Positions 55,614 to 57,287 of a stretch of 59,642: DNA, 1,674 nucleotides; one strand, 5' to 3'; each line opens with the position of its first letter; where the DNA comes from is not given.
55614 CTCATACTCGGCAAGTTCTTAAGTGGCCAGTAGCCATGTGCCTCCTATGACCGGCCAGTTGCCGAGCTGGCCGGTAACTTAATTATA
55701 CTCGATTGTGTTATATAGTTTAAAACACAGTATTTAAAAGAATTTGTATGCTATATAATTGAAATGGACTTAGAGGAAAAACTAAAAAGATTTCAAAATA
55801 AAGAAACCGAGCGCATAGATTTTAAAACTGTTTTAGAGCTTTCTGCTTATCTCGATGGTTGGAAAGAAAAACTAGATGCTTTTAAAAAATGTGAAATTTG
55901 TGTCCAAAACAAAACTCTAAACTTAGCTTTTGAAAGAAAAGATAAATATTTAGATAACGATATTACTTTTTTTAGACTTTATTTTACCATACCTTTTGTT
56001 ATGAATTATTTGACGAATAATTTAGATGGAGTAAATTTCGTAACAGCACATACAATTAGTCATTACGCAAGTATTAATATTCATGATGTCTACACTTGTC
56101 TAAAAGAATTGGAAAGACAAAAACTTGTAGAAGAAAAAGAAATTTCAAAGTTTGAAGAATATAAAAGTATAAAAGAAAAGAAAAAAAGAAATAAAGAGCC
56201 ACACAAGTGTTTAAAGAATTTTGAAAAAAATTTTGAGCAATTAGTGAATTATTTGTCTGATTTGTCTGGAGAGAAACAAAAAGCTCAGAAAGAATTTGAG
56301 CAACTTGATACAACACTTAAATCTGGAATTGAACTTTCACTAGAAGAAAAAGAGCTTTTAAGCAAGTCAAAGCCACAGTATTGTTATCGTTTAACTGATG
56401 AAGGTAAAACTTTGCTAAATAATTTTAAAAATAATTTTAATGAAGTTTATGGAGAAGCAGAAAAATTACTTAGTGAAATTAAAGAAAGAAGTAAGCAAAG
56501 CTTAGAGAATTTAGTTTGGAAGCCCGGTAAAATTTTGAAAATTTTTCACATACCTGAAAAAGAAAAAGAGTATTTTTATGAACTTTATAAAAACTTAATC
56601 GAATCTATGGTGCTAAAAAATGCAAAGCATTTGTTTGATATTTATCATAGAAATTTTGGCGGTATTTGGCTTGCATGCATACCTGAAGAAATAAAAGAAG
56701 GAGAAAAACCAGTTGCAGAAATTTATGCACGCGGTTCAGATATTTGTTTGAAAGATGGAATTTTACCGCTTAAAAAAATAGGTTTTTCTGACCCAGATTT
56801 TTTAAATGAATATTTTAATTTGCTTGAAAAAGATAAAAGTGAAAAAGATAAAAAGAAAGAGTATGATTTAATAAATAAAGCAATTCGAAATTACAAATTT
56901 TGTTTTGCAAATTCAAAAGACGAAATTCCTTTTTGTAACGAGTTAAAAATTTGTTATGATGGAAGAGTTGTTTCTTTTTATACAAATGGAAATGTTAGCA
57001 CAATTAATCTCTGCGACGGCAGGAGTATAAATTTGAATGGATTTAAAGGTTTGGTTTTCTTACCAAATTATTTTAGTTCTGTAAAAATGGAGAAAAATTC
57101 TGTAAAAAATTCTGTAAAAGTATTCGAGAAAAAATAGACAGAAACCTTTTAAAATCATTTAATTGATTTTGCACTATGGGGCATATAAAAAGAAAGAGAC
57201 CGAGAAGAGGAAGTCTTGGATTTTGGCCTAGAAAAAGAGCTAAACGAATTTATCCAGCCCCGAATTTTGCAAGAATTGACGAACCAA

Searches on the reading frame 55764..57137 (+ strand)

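Call 34: search_protein_families(library=pfam, proteins=[window:55764-57137:+], max_evalue=0.01)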
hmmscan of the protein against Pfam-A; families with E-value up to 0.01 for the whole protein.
window:55764-57137:+ (457 aa): 2 families
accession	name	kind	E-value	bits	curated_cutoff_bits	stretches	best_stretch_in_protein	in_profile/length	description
PF04458.17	DUF505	-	0.0034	16.3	28.7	1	124-237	311-422/622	Protein of unknown function (DUF505)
PF03551.20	PadR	-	0.0085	16.5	27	0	108-126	33-51/75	Transcriptional regulator PadR-like family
